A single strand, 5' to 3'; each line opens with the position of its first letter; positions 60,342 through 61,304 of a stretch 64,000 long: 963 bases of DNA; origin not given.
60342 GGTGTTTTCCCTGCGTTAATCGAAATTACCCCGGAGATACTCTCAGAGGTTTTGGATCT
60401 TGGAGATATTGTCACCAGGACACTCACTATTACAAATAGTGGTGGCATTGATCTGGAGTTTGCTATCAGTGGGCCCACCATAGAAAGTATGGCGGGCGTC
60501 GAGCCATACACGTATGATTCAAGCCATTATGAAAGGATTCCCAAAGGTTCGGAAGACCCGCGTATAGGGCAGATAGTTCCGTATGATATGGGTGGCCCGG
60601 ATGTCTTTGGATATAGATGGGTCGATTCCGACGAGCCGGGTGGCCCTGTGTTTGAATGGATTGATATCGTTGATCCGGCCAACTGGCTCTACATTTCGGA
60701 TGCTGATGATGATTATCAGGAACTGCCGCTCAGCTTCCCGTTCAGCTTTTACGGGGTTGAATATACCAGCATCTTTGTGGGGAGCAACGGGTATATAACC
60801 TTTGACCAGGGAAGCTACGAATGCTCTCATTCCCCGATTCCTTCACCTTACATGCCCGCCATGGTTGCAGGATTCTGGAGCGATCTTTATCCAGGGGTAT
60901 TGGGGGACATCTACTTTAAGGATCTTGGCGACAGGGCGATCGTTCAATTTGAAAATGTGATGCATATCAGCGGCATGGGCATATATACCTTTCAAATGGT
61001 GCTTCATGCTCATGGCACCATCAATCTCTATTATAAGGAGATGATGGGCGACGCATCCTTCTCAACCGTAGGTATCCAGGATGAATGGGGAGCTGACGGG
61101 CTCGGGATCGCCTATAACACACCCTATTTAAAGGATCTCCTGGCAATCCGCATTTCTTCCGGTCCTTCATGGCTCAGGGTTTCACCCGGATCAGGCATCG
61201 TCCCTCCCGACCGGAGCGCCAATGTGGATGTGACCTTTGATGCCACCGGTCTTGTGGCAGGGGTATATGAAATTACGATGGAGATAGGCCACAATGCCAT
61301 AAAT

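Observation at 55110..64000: Giant secreted S8 subtilase with many ASH/choice-of-anchor-D Ig-like domains and duplicated accessory modules. It is absent from the ORF track because it has no stop within the window.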

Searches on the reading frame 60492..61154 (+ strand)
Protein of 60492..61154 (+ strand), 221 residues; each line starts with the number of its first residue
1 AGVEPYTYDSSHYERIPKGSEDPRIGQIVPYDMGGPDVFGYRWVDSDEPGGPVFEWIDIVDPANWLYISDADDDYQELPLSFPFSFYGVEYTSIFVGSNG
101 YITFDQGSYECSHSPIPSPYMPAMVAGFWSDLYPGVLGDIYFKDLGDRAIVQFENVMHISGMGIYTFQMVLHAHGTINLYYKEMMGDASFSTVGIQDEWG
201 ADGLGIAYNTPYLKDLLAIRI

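Call 20: search_protein_families(library=pfam, proteins=[window:60492-61154:+], max_evalue=1)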
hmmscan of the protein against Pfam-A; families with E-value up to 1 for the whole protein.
window:60492-61154:+ (221 aa): 2 families
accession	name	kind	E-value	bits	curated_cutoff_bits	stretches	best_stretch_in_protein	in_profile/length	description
PF06119.19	NIDO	-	0.00034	21.1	25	1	93-145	2-53/186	Nidogen-like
PF12345.13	DUF3641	-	0.29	11.6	24.9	1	140-186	11-57/134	Protein of unknown function (DUF3641)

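Call 22: search_solved_structures(query=window:60492-61154:+, max_evalue=10)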
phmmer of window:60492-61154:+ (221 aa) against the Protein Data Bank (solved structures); distinct sequences matched with E-value up to 10: 3.
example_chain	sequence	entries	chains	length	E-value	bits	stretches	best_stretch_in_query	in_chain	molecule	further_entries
5c53_B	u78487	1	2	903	0.17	14.7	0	180-217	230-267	Pol gamma B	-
8gl6_D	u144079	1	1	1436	0.24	14.2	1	79-136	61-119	RemA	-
6lxd_B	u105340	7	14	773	1.1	12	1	68-129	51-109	Microprocessor complex subunit DGCR8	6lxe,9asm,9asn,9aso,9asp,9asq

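Call 35: search_solved_structures(query=A3, max_evalue=1)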
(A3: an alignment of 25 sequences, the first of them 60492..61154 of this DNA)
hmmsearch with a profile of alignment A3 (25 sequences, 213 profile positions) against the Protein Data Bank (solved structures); distinct sequences matched with E-value up to 1: 2.
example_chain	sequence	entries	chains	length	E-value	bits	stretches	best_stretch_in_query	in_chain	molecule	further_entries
8gl6_D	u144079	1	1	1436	1.1e-14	57.6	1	62-195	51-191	RemA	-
4hhu_A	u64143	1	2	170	0.0027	20.4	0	130-184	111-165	OR280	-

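Call 44: predict_structure(alignment_id=A3)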
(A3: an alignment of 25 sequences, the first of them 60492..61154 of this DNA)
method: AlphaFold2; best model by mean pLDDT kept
length: 221 residues; sequences in the alignment: 25
mean_pLDDT: 89.5   pTM: 0.89
mean pLDDT of the five models: 89.5, 87.7, 85.5, 72.3, 72.0
residues with pLDDT >= 90: 153; 70-90: 45; 50-70: 14; < 50: 9
segments of 3 or more residues with pLDDT < 50: 1-4, 28-32
pLDDT, mean of each block of 10 residues (from residue 1): 54 77 61 66 92 97 96 96 96 98 96 88 96 96 99 97 96 98 93 92 87 95 94
secondary structure, 60 per line:
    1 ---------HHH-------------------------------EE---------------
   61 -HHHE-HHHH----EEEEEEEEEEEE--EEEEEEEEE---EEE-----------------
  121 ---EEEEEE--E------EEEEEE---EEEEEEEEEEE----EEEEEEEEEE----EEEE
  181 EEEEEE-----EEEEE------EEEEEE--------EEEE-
elements in order: H67-70 E75-86 E89-97 E101-103 E124-129 E139-144 E148-158 E163-172 E177-186 E192-196 E203-208 E217-220

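Call 53: search_solved_structures(query=A3, max_evalue=0.001, show_alignments=1)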
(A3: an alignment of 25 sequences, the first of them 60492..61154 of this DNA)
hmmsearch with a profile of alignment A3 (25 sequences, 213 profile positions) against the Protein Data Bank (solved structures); distinct sequences matched with E-value up to 0.001: 1.
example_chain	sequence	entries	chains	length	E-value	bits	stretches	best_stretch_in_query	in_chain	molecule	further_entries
8gl6_D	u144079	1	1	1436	1.1e-14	57.6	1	62-195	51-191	RemA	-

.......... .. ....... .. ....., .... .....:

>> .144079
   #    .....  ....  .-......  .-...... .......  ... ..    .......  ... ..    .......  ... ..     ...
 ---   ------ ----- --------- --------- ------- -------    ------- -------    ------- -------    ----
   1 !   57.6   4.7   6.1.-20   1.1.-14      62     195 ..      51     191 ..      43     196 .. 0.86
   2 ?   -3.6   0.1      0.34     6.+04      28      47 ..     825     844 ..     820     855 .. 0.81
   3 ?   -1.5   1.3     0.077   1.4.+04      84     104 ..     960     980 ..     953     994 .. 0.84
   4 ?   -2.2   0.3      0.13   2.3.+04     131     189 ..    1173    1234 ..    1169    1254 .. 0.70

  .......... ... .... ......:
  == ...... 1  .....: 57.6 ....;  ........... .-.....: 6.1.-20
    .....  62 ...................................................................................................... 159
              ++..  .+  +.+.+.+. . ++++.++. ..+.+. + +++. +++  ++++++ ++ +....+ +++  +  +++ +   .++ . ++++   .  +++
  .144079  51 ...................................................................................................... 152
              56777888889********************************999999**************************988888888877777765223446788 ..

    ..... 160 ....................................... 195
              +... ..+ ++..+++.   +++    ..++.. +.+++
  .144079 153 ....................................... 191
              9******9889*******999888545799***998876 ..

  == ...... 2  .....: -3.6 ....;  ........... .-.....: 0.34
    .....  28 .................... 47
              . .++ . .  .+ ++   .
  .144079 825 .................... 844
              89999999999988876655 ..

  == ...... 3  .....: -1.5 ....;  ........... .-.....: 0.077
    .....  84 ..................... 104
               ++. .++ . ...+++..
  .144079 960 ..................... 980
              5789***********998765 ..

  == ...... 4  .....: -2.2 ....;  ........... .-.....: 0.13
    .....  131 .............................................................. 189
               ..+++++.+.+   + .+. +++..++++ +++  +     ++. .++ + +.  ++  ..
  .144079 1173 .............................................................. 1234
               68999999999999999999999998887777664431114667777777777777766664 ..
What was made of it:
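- Closest known: NIDO domain. Same: RemA residues 51-191 are hit at E=1.1e-14, sharing the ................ and FWDD motifs (call 53).
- The NIDO-like module matches the N-terminal region of the gliding adhesin RemA (E=1.1e-14, calls 35, 53).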

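Call 57: fold_search(model_id=the predicted structure, library=pdb)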
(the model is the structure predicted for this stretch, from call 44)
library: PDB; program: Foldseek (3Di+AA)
matches with E <= 10: 491; with E <= 0.001: 0
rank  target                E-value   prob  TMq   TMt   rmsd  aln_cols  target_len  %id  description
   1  6qfk_A                7.9e-02  0.33  0.24  0.06   8.2       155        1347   11  EngBF DARPin Fusion 4b G10 (released 2019-11-06)
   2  6qep                  3.1e-01  0.18  0.24  0.06   7.4       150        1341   11  EngBF DARPin Fusion 4b H14 (released 2019-11-06)
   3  6sh9_B                3.5e-01  0.16  0.24  0.06   8.2       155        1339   11  EngBF DARPin Fusion 4b D12 (released 2019-11-06)
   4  8a1a_A                4.4e-01  0.15  0.24  0.06   7.4       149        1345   11  Structure of a leucinostatin derivative determined by host lattice display : L1F11V1 construct (released 2022-12-07)
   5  6qev_B                4.6e-01  0.14  0.24  0.06   8.2       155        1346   11  EngBF DARPin Fusion 4b B6 (released 2019-11-06)
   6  6qfo                  6.4e-01  0.13  0.24  0.06   7.4       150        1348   11  EngBF DARPin Fusion 9b 3G124 (released 2019-11-06)
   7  2zxq                  6.8e-01  0.13  0.25  0.07   7.4       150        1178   11  Crystal structure of endo-alpha-N-acetylgalactosaminidase from Bifidobacterium longum (EngBF) (released 2009-06-16)
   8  3vqm_F                6.8e-01  0.03  0.11  0.19  14.3        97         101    9  Small heat shock protein hsp14.0 of C-terminal deletion variant with C-terminal peptide (released 2012-06-06)
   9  2vfb                  6.8e-01  0.02  0.11  0.10  17.2       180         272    9  The structure of Mycobacterium marinum arylamine N-acetyltransferase (released 2007-12-18)
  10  8a19_A                7.1e-01  0.12  0.24  0.06   7.4       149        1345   11  Structure of a leucinostatin derivative determined by host lattice display : L1E4V1 construct (released 2022-12-07)
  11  3juu_B                7.6e-01  0.03  0.16  0.14  14.3       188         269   10  Crystal structure of porphyranase B (PorB) from Zobellia galactanivorans (released 2010-04-07)
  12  1nsz_A                8.0e-01  0.16  0.27  0.20   9.2       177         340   12  Crystal structure of galactose mutarotase from Lactococcus lactis mutant H170N complexed with glucose (released 2003-02-11)
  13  5ys7                  8.0e-01  0.08  0.19  0.14  15.0       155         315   12  Crystal structure of an OspA mutant (released 2018-11-14)
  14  2oy7                  8.0e-01  0.06  0.17  0.13  15.3       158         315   11  The crystal structure of OspA mutant (released 2008-03-04)
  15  9c5u_A                8.0e-01  0.04  0.13  0.09  15.8       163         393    9  Cryo EM structure of DCAF2:Compound 1 complex (released 2025-10-01)
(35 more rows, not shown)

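Call 58: search_protein_families(library=pfam, alignment_id=A3, max_evalue=0.01)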
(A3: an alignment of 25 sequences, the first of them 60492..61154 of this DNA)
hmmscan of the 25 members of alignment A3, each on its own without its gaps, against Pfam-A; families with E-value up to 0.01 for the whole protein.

A. member 1, window:60492-61154:+ (221 aa): 1 family
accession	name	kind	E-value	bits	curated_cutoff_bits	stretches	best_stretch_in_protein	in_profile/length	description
PF06119.19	NIDO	-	0.00034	21.1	25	1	93-145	2-53/186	Nidogen-like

B. families by the number of members that match (of 25 scanned): 1 family
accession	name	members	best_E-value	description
PF06119.19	NIDO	21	1.9e-10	Nidogen-like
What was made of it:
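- On NIDO domain (PF06119): 21 of 25 homologous modules match, best 1.9e-10 (call 58).
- Closest known: NIDO domain. Same: NIDO is hit by 21 of 25 homologous modules (call 58).
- N module: NIDO in 21 of 25 copies (call 58), and RemA at 1e-14 (calls 35, 53).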
